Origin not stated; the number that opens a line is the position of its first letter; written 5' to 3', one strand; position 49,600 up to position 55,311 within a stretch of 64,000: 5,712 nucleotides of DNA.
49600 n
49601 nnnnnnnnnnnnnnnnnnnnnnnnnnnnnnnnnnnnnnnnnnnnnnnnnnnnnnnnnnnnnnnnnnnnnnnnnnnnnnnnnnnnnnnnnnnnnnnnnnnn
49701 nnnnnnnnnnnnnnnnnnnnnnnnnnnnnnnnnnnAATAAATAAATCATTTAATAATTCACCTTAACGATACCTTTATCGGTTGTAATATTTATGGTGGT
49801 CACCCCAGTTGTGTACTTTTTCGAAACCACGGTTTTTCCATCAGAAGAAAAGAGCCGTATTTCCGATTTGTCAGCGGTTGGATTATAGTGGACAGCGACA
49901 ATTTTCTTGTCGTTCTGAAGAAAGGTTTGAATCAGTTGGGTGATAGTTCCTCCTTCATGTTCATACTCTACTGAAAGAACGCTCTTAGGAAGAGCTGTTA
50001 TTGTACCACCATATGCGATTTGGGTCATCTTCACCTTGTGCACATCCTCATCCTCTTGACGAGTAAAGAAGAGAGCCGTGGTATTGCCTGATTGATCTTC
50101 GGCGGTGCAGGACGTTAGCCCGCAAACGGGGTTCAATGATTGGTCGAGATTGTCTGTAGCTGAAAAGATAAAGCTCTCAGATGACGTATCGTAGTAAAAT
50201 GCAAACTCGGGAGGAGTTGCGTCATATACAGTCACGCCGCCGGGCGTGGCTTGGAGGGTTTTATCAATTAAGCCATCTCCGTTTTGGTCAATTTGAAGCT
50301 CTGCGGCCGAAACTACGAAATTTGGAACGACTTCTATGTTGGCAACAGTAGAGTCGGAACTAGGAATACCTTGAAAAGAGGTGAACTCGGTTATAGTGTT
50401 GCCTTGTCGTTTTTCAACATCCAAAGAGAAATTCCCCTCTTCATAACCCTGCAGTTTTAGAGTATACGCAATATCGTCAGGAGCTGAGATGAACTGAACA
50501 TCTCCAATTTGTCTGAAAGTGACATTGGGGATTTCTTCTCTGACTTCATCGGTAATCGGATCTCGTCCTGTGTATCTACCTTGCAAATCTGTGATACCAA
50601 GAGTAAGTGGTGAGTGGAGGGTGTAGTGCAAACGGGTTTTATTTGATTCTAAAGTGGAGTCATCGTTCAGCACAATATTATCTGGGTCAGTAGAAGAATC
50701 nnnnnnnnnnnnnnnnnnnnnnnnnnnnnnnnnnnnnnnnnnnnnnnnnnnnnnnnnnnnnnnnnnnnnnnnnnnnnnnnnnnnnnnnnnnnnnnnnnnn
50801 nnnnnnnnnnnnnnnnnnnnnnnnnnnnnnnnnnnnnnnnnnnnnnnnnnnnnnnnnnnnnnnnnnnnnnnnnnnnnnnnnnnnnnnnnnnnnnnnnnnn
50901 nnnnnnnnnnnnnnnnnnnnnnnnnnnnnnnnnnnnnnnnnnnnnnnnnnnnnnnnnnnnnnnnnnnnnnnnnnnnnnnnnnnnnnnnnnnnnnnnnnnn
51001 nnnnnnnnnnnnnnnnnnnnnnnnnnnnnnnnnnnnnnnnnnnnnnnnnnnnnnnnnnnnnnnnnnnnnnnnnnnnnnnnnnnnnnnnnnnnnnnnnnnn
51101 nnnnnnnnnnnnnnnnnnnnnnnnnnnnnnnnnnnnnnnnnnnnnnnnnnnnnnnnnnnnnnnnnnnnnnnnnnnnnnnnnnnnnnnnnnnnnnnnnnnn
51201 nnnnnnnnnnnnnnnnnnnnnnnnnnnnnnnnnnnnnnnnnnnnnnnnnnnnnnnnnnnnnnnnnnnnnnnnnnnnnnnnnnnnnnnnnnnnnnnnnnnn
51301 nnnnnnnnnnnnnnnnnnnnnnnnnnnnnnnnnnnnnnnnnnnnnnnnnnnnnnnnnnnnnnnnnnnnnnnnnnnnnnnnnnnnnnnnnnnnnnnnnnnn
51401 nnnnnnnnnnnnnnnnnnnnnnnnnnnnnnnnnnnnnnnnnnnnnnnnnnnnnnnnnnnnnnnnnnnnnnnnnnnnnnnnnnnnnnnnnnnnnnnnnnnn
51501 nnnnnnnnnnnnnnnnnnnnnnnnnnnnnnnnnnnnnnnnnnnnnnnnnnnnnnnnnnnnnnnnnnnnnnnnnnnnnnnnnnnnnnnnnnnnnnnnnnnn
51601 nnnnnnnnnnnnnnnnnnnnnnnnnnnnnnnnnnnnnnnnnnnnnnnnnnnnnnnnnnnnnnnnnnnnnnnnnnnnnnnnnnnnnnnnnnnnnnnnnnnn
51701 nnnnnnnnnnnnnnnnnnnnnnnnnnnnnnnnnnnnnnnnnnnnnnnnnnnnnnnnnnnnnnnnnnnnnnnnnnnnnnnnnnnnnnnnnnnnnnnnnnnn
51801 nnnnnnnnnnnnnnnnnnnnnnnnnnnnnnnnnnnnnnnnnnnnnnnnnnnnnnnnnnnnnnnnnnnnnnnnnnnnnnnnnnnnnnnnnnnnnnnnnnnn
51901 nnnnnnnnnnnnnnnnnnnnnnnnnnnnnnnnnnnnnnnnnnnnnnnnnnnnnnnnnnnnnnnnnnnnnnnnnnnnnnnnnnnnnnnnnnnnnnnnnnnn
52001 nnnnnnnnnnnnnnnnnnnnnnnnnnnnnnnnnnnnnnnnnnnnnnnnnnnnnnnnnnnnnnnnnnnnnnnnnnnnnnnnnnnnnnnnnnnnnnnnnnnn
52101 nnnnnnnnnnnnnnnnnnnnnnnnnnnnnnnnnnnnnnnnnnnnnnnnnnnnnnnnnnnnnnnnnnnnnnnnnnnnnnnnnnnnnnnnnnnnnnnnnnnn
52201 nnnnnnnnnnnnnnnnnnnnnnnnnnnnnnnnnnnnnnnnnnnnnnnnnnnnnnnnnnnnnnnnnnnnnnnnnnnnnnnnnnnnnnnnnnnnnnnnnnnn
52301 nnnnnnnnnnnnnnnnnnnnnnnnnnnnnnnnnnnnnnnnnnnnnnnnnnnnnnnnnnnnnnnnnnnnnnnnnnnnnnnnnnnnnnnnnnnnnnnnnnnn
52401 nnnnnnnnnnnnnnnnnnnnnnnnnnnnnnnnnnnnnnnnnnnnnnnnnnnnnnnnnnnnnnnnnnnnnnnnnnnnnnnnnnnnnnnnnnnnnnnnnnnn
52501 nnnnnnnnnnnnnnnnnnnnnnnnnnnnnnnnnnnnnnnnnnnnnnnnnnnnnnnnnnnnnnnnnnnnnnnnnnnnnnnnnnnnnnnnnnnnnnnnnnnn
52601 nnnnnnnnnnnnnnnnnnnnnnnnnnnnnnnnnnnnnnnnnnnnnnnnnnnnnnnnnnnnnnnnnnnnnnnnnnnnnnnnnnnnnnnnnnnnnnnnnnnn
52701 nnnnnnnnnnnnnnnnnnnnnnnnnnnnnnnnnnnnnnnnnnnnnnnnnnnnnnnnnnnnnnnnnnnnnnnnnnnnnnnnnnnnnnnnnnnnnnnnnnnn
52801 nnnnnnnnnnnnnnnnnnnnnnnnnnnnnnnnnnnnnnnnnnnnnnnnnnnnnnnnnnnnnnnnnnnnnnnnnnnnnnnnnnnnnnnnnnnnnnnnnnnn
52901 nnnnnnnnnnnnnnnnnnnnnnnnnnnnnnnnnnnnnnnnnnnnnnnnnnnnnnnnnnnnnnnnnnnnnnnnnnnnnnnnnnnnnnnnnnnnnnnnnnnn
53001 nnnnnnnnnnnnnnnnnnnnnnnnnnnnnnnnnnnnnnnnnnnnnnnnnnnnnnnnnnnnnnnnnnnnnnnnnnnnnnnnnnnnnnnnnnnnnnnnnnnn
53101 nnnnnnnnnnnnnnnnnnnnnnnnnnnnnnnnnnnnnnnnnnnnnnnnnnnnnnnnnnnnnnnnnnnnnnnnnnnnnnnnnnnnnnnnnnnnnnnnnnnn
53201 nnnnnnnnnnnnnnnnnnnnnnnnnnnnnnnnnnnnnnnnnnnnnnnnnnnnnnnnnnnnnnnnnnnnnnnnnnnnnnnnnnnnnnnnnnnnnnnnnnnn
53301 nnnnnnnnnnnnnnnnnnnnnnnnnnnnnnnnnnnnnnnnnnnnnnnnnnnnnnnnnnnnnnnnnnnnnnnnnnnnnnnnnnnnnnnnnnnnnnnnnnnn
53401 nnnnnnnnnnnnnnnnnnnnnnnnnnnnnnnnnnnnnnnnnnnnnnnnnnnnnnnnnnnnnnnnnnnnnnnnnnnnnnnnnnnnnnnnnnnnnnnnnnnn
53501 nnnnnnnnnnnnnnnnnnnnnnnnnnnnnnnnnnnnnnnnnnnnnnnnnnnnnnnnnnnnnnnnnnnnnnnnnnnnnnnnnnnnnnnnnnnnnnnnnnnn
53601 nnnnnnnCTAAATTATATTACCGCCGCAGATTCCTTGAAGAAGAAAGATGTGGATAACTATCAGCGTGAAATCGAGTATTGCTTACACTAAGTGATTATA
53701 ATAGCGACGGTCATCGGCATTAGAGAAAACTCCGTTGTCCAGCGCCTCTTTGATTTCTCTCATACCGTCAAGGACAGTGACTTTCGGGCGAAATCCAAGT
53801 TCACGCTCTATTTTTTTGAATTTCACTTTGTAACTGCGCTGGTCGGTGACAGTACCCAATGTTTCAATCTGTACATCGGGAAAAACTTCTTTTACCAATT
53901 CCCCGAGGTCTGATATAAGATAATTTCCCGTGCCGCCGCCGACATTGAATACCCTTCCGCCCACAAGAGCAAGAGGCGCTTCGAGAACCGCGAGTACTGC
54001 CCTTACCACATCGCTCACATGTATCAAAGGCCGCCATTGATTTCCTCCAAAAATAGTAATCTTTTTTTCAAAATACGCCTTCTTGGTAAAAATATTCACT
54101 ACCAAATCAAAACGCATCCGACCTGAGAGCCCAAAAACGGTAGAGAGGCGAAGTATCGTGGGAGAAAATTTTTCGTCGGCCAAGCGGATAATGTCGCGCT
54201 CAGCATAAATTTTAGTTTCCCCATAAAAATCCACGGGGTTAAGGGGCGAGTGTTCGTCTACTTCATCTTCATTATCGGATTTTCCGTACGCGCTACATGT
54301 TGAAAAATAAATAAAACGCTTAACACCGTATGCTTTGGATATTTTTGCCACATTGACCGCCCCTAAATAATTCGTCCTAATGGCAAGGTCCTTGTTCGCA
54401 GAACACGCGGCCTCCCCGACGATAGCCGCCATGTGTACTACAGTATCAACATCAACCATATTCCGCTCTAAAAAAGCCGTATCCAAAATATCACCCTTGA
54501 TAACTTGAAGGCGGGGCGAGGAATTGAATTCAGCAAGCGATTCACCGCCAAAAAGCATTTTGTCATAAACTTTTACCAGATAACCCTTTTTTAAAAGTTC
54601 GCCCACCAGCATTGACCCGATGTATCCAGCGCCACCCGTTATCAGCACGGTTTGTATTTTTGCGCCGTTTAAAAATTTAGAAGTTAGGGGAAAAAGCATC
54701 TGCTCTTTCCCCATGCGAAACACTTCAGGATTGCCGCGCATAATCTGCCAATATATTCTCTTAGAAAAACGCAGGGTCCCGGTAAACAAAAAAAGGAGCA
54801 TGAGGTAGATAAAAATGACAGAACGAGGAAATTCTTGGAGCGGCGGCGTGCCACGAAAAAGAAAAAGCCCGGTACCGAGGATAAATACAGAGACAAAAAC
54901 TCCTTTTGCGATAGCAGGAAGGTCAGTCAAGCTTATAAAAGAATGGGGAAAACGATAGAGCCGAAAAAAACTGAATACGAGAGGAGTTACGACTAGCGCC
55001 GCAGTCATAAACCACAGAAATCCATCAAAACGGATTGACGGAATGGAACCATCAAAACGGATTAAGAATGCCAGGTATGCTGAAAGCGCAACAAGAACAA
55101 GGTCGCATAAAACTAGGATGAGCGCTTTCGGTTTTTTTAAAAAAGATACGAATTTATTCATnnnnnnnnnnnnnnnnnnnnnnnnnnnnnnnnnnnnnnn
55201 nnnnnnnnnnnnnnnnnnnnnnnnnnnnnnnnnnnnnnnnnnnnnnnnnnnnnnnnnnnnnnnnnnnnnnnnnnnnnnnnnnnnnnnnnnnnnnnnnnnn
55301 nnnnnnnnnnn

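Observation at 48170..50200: Array of promoterless in-frame copies of the C-terminus of a 1285-aa secreted protein directly downstream of it (silent-cassette-like)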

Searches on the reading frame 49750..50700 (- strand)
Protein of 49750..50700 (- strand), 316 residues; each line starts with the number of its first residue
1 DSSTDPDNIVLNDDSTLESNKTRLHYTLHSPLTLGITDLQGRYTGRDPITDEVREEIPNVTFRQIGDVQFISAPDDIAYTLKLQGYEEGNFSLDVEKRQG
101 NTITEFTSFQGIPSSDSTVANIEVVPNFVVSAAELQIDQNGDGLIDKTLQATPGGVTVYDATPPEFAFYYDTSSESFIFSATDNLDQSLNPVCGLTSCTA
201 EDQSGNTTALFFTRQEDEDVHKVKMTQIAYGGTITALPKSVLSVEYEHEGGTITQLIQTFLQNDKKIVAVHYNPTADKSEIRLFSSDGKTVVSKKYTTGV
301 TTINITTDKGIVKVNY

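Call 13: find_related_loci(query=window:49750-50700:-, collection=genome_contigs, flank=8000)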
Query window:49750-50700:- (316 aa) in genome_contigs; peptide patterns used: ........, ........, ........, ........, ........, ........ (x = any residue, [..] = any of these).
104 stretches matched a pattern; 3 encode a relative of the query (tblastn E <= 1e-3); 2 distinct loci.
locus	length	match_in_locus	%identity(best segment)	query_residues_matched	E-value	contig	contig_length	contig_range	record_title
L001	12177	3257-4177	72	4-310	3e-156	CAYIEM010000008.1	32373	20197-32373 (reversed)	MAG TPA_asm: uncultured Candidatus Saccharibacteria bacterium isolate ERP119705_co1_285 genome assembly, contig: NODE_12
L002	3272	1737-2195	31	5-163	1e-11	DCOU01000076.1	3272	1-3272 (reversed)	MAG TPA_asm: Candidatus Omnitrophica bacterium UBA1562 UBA1562_contig_56015, whole genome shotgun sequence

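Call 53: predict_structure(alignment_id=A3)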
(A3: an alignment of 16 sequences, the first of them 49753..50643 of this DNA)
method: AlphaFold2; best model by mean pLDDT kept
length: 297 residues; sequences in the alignment: 16
mean_pLDDT: 91.4   pTM: 0.70
mean pLDDT of the five models: 91.4, 90.2, 90.2, 89.9, 89.2
residues with pLDDT >= 90: 212; 70-90: 83; 50-70: 2; < 50: 0
segments of 3 or more residues with pLDDT < 50: none
pLDDT, mean of each block of 10 residues (from residue 1): 92 93 91 93 94 96 92 95 95 87 95 93 90 90 89 90 83 93 89 89 92 87 90 86 95 93 95 96 91 88
secondary structure, 60 per line:
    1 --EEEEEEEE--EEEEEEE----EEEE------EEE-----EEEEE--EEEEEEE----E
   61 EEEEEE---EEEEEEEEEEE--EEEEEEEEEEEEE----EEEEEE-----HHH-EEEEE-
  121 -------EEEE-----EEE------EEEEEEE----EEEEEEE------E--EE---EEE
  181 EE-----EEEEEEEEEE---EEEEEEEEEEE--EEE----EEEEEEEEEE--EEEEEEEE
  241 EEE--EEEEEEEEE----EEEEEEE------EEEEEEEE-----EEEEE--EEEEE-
elements in order: E3-10 E13-19 E24-27 E34-36 E42-46 E49-55 E60-66 E70-80 E83-95 E100-105 E115-119 E128-131 E137-139 E146-152 E157-163 E178-182 E188-197 E201-211 E214-216 E221-230 E233-243 E246-254 E259-265 E272-279 E285-289 E292-296

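Call 55: fold_search(model_id=the predicted structure, library=pdb)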
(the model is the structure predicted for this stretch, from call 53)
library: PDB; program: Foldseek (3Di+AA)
matches with E <= 10: 1322; with E <= 0.001: 0
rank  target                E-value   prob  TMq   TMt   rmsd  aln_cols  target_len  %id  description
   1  6nau_A                1.9e-03  0.66  0.16  0.15  20.8       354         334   10  1.55 Angstrom Resolution Crystal Structure of 6-phosphogluconolactonase from Klebsiella pneumoniae (released 2018-12-19)
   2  6kwv                  2.1e-03  0.72  0.14  0.17  16.8       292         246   11  A Crystal Structure of OspA mutant (released 2020-09-09)
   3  4o3y                  2.9e-03  0.69  0.21  0.14  17.6       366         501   12  Crystal structure of the vaccine antigen Transferrin Binding Protein B (TbpB) mutant Arg-179-Glu from Actinobacillus ple (released 2015-01-14)
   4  8d9k_B                3.3e-03  0.66  0.17  0.15  18.4       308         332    6  CryoEM structure of human METTL1-WDR4 in complex with Lys-tRNA (released 2023-01-11)
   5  4o3z                  3.5e-03  0.77  0.22  0.15  17.5       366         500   11  Crystal structure of the vaccine antigen Transferrin Binding Protein B (TbpB) mutant Tyr-95-Ala from Actinobacillus pleu (released 2015-01-14)
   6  6kwj                  3.9e-03  0.69  0.15  0.17  15.6       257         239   10  A Crystal Structure of OspA mutant (released 2020-09-09)
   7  2ol7_A                3.9e-03  0.66  0.14  0.16  16.3       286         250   10  The crystal structure of OspA mutant (released 2007-12-11)
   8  8eg0_B                4.5e-03  0.63  0.17  0.15  18.4       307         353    8  CryoEM structure of human METTL1-WDR4 in complex with Lys-tRNA and SAH (released 2023-01-11)
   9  7jrd_A                4.5e-03  0.33  0.15  0.10  18.7       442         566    7  The crystal structure of lactoferrin binding protein B (LbpB) from Neisseria meningitidis in complex with human lactof (released 2021-10-13)
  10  8qja_D                5.1e-03  0.21  0.12  0.04  26.3       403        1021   10  T6SS-linked Rhs repeat protein - Advenella mimigardefordensis VgrG-Rhs core (released 2024-09-25)
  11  3pqs                  5.7e-03  0.66  0.21  0.15  17.5       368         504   10  The crystal structures of porcine pathogen ApH87_TbpB (released 2011-02-02)
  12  7fjr                  9.1e-03  0.63  0.17  0.19  16.1       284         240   10  Structure of a mutant of OspA (released 2022-08-10)
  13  4o49                  9.1e-03  0.57  0.21  0.14  17.5       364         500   12  Crystal structure of the vaccine antigen Transferrin Binding Protein B (TbpB) mutant Tyr-174-Ala from Actinobacillus ple (released 2015-01-14)
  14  3ckg                  9.6e-03  0.51  0.14  0.18  17.6       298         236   10  The crystal structure of OspA deletion mutant (released 2009-01-27)
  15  6kwu                  1.0e-02  0.47  0.15  0.18  17.7       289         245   10  A Crystal Structure of OspA mutant (released 2020-09-09)
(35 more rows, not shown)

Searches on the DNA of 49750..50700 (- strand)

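Call 76: search_rna_families(source=L001, threshold=gathering)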
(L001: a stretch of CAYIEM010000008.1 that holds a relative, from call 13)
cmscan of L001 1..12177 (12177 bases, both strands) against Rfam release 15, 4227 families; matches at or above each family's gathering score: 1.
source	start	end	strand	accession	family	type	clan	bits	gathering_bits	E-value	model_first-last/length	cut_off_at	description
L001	182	288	+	RF00001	5S_rRNA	Gene; rRNA;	CL00113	57.8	38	3.3e-10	1-120/120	no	5S ribosomal RNA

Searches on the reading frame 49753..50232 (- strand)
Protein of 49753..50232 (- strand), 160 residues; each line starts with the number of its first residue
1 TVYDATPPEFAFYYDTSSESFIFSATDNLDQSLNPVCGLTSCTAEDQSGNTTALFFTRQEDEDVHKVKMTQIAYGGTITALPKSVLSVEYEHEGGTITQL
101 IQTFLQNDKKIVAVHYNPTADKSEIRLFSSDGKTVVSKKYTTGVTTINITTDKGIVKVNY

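Call 30: find_related_loci(query=A1, collection=metagenome_contigs, flank=10000)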
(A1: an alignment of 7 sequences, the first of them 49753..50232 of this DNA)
Query A1 (160 aa) in metagenome_contigs; peptide patterns used: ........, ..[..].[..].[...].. (x = any residue, [..] = any of these).
131 stretches matched a pattern; 3 encode a relative of the query (tblastn E <= 1e-3); 3 distinct loci.
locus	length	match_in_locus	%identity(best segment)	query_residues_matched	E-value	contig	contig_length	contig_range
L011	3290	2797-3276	74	1-160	8e-84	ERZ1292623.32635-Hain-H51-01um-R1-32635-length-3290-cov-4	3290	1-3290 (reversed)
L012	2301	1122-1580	73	8-160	4e-81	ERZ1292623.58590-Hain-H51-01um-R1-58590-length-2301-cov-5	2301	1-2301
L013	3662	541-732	61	97-160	2e-25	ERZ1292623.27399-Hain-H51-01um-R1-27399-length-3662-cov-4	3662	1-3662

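Call 73: find_homologous_proteins(query=A4, max_evalue=0.001)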
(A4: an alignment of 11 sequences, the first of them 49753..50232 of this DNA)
Query A4 (11 sequences) (160 aa, profile of the alignment): 4 proteins with E <= 0.001 among 1407 candidates.
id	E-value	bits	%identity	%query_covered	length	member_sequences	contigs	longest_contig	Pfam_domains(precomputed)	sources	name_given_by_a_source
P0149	2.8e-58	214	74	100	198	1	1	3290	-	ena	-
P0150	2.7e-53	198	73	96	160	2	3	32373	-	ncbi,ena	-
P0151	7.4e-46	174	30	63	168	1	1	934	-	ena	-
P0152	2.5e-26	110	68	57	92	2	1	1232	-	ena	-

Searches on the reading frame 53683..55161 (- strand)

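Call 7: search_protein_families(library=pfam, proteins=[window:53683-55161:-], max_evalue=0.01)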
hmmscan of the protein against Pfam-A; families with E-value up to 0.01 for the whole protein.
window:53683-55161:- (492 aa): 9 families
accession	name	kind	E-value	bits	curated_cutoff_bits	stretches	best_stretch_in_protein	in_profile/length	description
PF01370.27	Epimerase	-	3.9e-47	161.1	20.9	1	172-408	1-240/240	NAD dependent epimerase/dehydratase family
PF16363.11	GDP_Man_Dehyd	-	2e-28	100.2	27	1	173-469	1-331/332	GDP-mannose 4,6 dehydratase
PF01073.25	3Beta_HSD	-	8e-22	78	22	1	173-361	1-200/280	3-beta hydroxysteroid dehydrogenase/isomerase family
PF04321.23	RmlD_sub_bind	-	1.5e-16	60.8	27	1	171-397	2-201/287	RmlD substrate binding domain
PF02719.21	Polysacc_synt_2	-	1.6e-15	57.5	20.2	1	172-409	1-230/293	Polysaccharide biosynthesis protein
PF07993.18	NAD_binding_4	-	5.2e-12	45.9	20.1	1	174-346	1-211/258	Male sterility protein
PF13460.12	NAD_binding_10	-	5.8e-12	46.3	27.2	1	176-324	1-131/184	NAD(P)H-binding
PF05368.20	NmrA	-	1.5e-07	31.8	27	1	170-298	3-117/298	NmrA-like family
PF00106.31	adh_short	-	0.0019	18.2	26.6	1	170-272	1-116/195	short chain dehydrogenase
